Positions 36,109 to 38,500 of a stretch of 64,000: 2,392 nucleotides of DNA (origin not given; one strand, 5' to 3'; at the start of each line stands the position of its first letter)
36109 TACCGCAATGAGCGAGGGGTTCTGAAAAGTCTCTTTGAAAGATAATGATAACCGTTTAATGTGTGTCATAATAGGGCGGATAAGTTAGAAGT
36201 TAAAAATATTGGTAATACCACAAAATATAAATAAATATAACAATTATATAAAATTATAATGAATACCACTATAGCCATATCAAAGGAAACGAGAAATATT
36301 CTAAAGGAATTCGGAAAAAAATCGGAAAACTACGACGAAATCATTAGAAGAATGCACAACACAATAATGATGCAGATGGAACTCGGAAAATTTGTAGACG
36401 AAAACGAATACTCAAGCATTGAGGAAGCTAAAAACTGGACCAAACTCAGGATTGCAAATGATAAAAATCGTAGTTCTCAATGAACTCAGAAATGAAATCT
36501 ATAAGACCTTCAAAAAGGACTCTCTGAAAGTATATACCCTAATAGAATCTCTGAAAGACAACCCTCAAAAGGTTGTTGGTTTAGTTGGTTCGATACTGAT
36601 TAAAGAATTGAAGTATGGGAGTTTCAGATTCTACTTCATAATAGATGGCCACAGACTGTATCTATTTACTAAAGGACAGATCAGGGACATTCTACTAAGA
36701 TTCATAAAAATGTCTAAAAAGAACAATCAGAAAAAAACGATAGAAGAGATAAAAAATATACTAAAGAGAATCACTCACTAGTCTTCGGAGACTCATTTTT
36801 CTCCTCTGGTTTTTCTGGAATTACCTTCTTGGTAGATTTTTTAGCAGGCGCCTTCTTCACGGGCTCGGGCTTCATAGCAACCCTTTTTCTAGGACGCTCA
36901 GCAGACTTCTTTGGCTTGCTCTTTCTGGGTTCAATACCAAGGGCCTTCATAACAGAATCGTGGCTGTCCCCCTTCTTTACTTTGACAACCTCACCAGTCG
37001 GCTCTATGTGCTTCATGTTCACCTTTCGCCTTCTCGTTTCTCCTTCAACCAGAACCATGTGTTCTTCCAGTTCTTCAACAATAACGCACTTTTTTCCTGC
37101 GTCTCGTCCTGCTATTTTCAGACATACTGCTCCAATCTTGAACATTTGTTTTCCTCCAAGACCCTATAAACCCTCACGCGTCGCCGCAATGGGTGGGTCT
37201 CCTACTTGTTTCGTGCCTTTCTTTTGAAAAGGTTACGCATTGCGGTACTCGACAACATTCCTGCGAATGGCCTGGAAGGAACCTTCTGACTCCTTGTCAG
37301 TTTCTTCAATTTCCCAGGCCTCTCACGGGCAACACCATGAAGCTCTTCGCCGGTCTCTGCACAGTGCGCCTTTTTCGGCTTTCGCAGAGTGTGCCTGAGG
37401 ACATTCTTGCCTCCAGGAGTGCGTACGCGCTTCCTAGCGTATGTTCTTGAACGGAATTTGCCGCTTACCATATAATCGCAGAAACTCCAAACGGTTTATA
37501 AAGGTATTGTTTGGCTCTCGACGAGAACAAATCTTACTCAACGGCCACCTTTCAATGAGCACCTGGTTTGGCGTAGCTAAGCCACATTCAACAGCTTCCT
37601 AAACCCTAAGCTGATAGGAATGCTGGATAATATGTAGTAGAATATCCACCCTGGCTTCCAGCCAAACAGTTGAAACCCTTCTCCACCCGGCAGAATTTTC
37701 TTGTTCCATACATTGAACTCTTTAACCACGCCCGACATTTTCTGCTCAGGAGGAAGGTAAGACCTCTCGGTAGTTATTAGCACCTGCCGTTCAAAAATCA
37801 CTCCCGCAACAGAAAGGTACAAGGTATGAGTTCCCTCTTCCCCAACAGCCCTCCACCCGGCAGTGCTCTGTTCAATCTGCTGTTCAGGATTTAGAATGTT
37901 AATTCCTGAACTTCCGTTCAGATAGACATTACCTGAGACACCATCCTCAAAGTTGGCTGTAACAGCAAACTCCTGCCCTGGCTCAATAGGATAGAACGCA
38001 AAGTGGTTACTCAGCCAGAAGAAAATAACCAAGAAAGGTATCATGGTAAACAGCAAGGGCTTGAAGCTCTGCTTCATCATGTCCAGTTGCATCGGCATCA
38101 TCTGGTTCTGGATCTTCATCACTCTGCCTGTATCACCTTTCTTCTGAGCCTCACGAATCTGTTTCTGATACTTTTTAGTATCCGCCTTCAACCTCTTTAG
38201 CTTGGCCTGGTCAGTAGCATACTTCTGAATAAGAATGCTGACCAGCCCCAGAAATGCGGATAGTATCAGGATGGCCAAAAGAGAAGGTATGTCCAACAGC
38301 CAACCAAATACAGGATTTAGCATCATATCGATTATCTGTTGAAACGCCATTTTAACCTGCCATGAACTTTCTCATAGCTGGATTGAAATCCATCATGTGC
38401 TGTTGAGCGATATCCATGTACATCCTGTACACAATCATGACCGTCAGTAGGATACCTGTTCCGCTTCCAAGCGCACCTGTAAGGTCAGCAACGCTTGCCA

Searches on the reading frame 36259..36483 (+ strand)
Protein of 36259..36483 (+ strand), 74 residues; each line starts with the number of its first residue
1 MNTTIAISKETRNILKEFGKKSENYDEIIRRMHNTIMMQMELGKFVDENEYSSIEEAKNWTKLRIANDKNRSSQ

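Call 23: search_protein_families(library=pfam, proteins=[window:36259-36483:+], max_evalue=0.01)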
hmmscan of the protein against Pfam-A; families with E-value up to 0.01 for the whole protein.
window:36259-36483:+ (74 aa): 1 family
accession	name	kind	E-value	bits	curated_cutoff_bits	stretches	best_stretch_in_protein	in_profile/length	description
PF24434.1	DUF7557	-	2.8e-06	27.1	25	1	3-32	2-31/45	Family of unknown function (DUF7557)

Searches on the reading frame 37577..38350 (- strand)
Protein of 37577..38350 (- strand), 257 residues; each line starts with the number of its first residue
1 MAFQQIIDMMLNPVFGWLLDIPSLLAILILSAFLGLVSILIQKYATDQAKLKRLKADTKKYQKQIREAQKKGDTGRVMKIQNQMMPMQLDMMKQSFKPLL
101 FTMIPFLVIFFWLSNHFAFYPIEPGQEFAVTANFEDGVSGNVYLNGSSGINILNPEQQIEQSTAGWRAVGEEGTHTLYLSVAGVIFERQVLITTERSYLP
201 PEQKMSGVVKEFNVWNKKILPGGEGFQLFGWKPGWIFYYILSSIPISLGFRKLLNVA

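Call 80: search_protein_families(library=pfam, proteins=[window:37577-38350:-], max_evalue=0.01)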
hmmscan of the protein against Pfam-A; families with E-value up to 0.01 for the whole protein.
window:37577-38350:- (257 aa): 1 family
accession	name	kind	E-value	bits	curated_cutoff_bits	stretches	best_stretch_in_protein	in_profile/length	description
PF01956.21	EMC3_TMCO1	-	5.1e-21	75.6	27.1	1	12-119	5-114/169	Integral membrane protein EMC3/TMCO1-like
